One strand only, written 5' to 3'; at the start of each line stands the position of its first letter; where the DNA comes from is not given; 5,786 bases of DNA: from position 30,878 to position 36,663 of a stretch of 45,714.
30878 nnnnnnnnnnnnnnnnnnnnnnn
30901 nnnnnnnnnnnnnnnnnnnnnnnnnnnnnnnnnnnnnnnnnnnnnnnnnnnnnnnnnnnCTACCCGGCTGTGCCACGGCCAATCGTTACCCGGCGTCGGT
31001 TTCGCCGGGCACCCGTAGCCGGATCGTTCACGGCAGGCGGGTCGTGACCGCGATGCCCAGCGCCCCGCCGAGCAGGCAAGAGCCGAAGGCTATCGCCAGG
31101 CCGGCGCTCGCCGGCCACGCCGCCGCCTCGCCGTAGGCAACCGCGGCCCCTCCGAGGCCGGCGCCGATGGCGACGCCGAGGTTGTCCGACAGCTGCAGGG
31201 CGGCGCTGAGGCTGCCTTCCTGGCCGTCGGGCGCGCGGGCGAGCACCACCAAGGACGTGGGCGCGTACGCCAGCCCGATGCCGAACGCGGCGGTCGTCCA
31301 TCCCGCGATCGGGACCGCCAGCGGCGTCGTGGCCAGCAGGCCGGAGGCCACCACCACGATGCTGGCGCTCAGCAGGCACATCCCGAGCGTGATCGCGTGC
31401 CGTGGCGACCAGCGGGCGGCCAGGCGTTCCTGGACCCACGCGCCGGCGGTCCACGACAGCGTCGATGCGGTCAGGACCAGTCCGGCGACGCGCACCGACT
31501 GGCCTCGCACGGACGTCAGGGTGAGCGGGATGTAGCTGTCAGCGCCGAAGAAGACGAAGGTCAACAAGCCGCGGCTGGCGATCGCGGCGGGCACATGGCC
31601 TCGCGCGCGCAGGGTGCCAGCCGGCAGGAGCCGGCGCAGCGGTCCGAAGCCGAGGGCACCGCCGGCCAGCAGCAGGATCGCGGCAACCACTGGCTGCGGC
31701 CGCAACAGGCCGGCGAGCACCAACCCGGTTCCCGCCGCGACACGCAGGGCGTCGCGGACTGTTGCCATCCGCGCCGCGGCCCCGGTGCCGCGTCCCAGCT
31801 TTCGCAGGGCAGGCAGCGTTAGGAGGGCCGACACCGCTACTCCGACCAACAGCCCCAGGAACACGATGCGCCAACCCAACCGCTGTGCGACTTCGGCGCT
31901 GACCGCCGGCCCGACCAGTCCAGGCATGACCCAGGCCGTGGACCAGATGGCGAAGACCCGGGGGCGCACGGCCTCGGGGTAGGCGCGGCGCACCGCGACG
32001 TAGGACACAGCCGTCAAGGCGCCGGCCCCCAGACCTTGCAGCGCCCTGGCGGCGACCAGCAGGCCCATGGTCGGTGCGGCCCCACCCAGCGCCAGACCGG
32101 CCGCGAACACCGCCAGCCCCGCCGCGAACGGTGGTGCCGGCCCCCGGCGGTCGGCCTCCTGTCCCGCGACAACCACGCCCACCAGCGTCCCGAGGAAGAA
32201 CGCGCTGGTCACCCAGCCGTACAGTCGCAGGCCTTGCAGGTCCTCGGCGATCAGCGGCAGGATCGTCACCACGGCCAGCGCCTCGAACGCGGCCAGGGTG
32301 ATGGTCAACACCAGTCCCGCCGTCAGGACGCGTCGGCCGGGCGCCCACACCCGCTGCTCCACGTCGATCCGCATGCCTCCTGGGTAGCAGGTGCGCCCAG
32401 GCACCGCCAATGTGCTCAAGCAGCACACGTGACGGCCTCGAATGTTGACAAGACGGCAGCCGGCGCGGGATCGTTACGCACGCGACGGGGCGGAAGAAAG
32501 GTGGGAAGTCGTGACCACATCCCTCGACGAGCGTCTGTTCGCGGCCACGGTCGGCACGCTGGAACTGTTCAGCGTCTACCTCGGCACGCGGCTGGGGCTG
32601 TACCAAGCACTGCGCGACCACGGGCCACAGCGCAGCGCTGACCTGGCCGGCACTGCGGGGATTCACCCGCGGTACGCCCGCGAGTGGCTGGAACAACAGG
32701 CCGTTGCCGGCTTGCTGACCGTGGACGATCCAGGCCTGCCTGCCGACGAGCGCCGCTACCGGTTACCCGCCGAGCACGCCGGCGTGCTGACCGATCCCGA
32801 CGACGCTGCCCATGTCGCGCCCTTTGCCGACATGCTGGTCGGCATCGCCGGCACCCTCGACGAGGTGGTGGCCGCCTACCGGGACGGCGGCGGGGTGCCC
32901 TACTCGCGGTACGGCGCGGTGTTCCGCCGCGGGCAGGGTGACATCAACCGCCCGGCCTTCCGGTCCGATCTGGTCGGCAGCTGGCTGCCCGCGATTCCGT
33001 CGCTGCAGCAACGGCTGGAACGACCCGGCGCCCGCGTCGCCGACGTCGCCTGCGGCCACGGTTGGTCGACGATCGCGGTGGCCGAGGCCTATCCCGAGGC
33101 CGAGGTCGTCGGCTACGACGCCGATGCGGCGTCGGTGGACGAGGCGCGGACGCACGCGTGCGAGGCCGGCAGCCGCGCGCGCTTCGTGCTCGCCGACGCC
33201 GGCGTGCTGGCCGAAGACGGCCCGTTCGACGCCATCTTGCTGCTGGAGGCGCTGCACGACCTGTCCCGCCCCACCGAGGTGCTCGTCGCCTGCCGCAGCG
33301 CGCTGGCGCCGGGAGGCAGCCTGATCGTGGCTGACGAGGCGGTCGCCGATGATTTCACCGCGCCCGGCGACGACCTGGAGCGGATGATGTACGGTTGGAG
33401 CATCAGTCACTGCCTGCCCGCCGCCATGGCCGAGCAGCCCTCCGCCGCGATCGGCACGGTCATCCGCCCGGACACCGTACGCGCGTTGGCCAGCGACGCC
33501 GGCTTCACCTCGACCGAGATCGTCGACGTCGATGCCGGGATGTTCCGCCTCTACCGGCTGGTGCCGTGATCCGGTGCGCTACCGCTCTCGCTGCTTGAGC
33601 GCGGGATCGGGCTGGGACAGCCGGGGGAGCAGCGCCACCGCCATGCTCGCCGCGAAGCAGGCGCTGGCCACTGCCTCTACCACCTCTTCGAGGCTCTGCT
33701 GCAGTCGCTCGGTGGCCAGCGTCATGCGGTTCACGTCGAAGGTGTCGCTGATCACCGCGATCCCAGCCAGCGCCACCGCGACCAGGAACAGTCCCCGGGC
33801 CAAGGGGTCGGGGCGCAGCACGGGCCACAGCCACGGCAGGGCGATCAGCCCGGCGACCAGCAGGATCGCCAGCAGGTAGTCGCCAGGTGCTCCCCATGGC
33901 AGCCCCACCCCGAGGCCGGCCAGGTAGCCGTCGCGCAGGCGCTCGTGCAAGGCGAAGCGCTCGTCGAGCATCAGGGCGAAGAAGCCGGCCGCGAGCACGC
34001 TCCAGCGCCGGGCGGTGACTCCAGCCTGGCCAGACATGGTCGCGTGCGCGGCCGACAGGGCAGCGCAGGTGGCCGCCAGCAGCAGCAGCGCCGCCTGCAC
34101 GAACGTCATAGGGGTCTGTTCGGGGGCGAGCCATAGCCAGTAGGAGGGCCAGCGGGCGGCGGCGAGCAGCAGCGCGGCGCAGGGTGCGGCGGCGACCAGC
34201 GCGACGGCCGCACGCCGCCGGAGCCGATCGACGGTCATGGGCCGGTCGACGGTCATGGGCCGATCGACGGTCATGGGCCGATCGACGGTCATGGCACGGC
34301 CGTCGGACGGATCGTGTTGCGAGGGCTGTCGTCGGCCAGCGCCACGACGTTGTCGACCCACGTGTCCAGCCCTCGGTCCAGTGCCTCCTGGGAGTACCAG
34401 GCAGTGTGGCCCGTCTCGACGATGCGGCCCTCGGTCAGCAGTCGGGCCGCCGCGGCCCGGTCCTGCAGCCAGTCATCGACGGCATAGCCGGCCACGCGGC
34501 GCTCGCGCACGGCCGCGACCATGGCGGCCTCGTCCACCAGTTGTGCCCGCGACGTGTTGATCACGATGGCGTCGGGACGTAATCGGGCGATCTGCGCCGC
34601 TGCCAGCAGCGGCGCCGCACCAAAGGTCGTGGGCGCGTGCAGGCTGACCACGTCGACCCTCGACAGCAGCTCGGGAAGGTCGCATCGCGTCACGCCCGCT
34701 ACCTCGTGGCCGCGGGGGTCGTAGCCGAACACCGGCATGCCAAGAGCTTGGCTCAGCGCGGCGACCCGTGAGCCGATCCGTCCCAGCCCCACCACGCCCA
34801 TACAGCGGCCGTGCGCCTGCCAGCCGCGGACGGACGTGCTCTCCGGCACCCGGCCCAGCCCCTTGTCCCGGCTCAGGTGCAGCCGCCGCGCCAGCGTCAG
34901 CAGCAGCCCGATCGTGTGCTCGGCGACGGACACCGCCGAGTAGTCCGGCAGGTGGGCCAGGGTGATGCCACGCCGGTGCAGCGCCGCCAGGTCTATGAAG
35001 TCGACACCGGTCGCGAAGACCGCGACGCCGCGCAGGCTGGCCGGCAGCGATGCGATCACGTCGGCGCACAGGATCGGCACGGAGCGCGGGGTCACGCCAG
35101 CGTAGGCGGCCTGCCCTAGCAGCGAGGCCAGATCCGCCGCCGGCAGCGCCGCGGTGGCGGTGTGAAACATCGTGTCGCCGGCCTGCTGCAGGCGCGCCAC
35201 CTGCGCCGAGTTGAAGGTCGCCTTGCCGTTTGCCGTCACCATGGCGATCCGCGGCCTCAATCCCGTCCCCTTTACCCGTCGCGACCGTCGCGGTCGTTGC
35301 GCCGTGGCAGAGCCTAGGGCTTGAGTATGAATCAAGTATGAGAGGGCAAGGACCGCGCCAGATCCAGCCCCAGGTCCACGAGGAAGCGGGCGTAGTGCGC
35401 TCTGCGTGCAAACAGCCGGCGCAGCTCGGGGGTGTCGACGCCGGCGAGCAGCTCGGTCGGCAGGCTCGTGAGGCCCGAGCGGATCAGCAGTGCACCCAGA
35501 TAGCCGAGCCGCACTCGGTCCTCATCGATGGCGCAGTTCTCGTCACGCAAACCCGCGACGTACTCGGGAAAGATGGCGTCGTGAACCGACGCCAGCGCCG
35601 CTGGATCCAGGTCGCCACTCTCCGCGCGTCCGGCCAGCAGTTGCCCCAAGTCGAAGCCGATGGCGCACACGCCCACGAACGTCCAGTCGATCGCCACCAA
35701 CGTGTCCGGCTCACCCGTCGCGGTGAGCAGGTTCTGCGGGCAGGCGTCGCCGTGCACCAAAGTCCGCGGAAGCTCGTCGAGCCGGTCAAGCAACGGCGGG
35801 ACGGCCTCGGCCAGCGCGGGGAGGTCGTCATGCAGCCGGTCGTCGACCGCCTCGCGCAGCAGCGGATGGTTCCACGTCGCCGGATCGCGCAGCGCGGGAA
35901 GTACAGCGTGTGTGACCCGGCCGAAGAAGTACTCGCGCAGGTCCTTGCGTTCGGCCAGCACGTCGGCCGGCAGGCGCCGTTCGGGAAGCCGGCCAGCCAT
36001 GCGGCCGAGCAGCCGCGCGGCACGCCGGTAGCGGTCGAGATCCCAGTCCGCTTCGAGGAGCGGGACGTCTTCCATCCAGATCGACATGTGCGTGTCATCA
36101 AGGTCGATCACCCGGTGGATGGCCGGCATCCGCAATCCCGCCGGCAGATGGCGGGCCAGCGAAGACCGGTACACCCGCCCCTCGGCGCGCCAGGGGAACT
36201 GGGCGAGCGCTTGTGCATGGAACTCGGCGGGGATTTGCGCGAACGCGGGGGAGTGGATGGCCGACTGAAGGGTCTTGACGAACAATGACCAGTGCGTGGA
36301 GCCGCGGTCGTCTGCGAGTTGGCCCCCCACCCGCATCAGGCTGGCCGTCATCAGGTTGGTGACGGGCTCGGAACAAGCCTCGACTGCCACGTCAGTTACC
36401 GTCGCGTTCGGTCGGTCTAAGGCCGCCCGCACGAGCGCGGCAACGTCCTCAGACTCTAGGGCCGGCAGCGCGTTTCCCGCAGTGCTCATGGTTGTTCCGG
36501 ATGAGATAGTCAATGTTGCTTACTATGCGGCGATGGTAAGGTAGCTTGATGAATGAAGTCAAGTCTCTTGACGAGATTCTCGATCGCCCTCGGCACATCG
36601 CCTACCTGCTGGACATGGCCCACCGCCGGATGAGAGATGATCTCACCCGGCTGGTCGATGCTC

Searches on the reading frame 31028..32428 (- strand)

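Call 24: search_protein_families(library=pfam, proteins=[window:31028-32428:-])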
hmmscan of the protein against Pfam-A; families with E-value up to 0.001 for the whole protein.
window:31028-32428:- (466 aa): 2 families
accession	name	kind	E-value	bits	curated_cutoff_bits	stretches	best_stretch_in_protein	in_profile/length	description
PF07690.21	MFS_1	-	1.1e-34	120.4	33.4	2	40-423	2-347/347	Major Facilitator Superfamily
PF00083.30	Sugar_tr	-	1.4e-10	41.1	22.3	1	69-199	47-182/452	Sugar (and other) transporter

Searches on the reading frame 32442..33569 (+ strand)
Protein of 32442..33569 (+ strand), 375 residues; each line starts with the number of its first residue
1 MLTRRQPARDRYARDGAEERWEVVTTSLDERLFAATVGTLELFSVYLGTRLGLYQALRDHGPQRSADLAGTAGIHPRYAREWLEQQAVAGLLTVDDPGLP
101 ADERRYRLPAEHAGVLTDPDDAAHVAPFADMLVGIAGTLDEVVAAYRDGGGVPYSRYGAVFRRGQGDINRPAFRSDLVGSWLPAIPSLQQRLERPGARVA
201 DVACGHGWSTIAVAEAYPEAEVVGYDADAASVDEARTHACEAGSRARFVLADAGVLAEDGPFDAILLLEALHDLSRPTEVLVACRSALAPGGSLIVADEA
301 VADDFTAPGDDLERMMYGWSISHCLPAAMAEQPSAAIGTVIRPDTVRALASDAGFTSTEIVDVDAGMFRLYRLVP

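Call 60: search_protein_families(library=pfam, proteins=[window:32442-33569:+])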
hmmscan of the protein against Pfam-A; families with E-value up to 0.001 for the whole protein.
window:32442-33569:+ (375 aa): 9 families
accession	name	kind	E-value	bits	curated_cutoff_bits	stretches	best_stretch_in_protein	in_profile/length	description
PF13649.12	Methyltransf_25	-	2.2e-16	60.7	27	1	199-292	1-97/97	Methyltransferase domain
PF13847.12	Methyltransf_31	-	5.3e-16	59.1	27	1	195-315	3-128/145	Methyltransferase domain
PF08242.18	Methyltransf_12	-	2e-13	51.3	30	1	201-294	2-98/98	Methyltransferase domain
PF08241.18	Methyltransf_11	-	2.4e-13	51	21.2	1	201-296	2-95/95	Methyltransferase domain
PF21320.3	HTH_65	-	1.5e-10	41.6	24.1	1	46-117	8-74/75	Rv2258c-like winged HTH domain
PF13489.12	Methyltransf_23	-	2e-10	41.1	27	1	193-357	20-161/164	Methyltransferase domain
PF05175.20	MTS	-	2.4e-08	34.2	23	1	191-296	26-138/170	Methyltransferase small domain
PF00891.24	Methyltransf_2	-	1.1e-07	31.9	22.3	1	198-305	65-173/210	O-methyltransferase domain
PF01209.24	Ubie_methyltran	-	1.7e-05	24.7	20.1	1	193-297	45-152/233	ubiE/COQ5 methyltransferase family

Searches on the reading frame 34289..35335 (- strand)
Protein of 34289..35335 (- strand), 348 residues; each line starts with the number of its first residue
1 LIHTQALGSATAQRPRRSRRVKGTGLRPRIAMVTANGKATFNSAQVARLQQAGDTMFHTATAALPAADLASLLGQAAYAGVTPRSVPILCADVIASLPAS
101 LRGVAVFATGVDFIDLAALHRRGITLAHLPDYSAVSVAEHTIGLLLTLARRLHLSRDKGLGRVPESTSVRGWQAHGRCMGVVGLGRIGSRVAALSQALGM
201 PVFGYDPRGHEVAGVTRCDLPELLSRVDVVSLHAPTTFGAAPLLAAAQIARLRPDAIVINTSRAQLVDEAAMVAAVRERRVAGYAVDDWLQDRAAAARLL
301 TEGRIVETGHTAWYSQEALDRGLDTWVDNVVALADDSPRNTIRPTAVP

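Call 60: search_protein_families(library=pfam, proteins=[window:34289-35335:-])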
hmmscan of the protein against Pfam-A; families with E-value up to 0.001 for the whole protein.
window:34289-35335:- (348 aa): 2 families
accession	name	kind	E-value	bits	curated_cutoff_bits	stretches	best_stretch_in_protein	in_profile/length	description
PF02826.25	2-Hacid_dh_C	-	7.1e-36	123.7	25.1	1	142-312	1-178/178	D-isomer specific 2-hydroxyacid dehydrogenase, NAD binding domain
PF00389.36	2-Hacid_dh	-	1.8e-18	67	24.6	1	44-340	10-131/134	D-isomer specific 2-hydroxyacid dehydrogenase, catalytic domain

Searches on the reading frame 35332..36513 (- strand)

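Call 60: search_protein_families(library=pfam, proteins=[window:35332-36513:-])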
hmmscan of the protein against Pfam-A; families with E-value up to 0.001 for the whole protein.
window:35332-36513:- (393 aa): 1 family
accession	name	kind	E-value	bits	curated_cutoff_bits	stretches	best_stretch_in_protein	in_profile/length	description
PF01636.29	APH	-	1e-08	35.7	23.2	1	119-305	47-224/239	Phosphotransferase enzyme family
